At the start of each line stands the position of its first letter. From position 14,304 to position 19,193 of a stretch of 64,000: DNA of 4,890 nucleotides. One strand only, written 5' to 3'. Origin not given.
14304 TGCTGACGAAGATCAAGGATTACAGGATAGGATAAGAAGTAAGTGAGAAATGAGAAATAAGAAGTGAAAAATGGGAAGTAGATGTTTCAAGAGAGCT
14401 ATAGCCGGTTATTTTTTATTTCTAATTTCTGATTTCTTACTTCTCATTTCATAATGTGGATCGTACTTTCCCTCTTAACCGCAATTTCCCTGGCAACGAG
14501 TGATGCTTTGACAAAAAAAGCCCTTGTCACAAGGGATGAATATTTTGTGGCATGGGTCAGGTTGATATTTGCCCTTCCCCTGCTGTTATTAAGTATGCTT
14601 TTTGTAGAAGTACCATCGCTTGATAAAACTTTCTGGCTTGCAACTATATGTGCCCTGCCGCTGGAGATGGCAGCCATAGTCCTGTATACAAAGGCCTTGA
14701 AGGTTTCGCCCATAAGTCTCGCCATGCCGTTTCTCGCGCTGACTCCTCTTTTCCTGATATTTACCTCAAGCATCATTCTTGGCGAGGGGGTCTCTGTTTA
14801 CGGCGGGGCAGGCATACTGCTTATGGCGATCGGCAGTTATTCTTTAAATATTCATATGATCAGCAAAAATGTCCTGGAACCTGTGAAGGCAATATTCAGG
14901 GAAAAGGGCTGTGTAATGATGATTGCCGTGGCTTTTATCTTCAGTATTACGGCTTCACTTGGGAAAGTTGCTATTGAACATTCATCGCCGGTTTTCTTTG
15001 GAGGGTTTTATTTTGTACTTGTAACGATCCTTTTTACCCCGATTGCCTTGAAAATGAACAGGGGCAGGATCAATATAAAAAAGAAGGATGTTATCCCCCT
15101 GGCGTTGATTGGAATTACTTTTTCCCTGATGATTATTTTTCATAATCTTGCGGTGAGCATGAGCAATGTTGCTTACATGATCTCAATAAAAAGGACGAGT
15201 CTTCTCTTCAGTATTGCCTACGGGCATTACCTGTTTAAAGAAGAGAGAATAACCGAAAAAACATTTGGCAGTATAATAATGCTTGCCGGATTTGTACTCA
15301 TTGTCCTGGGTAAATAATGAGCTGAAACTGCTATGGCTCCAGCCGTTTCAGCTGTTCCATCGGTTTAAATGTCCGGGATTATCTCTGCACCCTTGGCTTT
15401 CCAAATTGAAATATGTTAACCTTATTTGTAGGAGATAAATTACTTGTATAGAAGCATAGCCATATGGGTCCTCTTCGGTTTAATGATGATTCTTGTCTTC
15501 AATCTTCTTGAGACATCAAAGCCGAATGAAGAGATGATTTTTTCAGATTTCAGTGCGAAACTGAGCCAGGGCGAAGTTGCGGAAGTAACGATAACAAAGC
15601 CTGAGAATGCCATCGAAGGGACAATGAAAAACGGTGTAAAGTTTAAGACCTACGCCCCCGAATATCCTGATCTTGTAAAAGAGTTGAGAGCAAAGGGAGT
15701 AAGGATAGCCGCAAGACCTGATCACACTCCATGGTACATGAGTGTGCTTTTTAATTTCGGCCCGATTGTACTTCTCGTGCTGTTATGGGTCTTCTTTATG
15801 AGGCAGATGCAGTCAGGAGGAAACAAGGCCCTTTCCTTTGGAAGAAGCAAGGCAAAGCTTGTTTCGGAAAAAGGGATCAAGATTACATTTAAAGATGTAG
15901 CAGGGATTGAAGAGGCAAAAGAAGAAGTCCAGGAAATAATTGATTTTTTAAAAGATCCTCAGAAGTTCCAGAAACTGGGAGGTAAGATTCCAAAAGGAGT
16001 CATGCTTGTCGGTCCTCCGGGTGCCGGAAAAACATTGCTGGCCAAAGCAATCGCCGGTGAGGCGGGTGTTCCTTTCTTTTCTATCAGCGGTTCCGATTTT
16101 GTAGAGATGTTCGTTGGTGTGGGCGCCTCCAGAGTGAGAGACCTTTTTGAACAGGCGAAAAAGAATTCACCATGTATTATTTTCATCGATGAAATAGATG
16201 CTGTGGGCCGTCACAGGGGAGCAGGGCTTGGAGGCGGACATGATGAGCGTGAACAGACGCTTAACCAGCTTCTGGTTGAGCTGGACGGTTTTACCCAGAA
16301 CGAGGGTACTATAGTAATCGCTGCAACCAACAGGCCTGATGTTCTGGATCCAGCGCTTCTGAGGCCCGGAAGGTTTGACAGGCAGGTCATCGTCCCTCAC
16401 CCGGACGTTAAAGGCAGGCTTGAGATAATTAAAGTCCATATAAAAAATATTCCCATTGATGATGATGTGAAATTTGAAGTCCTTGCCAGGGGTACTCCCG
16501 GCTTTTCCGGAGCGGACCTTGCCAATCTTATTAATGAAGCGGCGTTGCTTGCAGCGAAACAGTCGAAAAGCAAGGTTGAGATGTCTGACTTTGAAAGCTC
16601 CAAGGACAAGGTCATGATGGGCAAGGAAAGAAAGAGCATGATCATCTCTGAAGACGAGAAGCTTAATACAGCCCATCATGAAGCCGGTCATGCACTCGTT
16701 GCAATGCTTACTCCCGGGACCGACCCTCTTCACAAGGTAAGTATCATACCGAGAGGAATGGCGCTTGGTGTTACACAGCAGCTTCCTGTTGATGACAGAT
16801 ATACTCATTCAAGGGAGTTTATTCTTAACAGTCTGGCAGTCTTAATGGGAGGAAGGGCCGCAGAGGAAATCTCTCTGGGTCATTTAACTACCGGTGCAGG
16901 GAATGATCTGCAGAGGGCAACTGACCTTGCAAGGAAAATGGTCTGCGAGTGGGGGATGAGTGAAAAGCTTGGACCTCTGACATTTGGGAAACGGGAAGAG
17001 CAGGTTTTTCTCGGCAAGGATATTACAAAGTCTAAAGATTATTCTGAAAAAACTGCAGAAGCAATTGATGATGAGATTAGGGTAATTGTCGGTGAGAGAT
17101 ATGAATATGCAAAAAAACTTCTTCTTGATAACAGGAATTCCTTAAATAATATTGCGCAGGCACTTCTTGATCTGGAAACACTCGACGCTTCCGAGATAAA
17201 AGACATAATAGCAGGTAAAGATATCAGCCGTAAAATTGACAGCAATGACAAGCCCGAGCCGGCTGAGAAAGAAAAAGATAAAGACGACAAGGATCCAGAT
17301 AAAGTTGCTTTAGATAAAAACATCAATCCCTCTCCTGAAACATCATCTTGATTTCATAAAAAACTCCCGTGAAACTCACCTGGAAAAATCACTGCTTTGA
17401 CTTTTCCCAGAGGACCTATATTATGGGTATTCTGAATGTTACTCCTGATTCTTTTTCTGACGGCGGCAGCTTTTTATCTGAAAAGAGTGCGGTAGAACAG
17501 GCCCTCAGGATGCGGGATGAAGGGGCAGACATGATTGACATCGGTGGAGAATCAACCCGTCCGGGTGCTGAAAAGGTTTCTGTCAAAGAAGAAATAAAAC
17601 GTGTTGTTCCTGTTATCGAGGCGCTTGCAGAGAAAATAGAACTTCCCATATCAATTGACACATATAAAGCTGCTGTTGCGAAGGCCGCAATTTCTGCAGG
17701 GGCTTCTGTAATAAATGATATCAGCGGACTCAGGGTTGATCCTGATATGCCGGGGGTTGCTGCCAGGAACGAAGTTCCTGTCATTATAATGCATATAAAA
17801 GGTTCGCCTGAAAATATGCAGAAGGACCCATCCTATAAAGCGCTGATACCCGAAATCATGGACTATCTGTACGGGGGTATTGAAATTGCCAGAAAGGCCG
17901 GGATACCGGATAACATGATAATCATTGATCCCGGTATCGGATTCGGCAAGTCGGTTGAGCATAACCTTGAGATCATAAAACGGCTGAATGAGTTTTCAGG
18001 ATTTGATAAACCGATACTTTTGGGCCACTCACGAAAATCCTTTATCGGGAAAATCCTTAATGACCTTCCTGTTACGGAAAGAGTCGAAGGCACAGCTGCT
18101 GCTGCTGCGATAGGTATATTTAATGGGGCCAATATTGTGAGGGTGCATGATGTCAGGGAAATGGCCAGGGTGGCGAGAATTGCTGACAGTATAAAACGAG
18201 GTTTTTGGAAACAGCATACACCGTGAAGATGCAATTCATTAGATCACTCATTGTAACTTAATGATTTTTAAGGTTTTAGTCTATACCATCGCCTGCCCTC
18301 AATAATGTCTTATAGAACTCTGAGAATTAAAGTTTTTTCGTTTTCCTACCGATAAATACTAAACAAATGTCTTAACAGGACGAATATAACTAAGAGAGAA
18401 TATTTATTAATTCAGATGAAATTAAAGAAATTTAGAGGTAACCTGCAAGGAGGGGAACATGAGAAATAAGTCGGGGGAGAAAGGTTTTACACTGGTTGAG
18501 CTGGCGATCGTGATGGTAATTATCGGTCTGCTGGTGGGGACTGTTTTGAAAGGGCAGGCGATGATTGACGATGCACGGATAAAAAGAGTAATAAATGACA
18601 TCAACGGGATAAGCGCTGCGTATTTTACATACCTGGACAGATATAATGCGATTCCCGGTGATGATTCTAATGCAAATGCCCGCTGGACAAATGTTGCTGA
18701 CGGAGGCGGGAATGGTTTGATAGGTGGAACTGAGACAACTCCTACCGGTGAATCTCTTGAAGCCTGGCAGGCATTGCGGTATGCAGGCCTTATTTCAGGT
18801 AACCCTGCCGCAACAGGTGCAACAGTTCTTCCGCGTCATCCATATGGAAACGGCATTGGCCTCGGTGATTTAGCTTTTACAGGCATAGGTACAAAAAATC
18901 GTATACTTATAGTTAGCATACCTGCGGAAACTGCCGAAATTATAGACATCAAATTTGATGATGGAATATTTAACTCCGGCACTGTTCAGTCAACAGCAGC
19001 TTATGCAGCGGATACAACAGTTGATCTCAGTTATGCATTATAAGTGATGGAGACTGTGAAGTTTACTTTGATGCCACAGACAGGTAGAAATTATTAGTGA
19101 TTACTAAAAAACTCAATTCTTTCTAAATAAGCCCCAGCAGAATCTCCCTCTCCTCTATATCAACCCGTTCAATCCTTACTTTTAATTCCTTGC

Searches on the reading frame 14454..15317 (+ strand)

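Call 81: search_protein_families(library=pfam, proteins=[window:14454-15317:+], max_evalue=1e-8)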
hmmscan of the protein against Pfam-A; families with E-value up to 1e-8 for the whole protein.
window:14454-15317:+ (287 aa): 1 family
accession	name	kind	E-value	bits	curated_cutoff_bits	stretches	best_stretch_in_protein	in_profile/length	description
PF00892.27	EamA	-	1.9e-25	90.1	28.2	2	2-131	3-133/135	EamA-like transporter family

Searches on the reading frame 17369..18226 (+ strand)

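Call 11: search_protein_families(library=pfam, proteins=[window:17369-18226:+], max_evalue=0.01)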
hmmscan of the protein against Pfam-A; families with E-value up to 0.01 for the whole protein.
window:17369-18226:+ (285 aa): 1 family
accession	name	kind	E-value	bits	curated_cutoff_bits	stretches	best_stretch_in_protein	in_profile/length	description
PF00809.28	Pterin_bind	-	9.5e-88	294.4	25.5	1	19-260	1-244/244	Pterin binding enzyme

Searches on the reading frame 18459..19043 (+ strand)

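Call 11: search_protein_families(library=pfam, proteins=[window:18459-19043:+], max_evalue=0.01)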
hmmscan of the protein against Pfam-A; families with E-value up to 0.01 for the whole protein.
window:18459-19043:+ (194 aa): 1 family
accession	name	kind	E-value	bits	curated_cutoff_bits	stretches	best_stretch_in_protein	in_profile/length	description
PF07963.17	N_methyl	-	7.5e-07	28.9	21.2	1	5-29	2-26/27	Prokaryotic N-terminal methylation motif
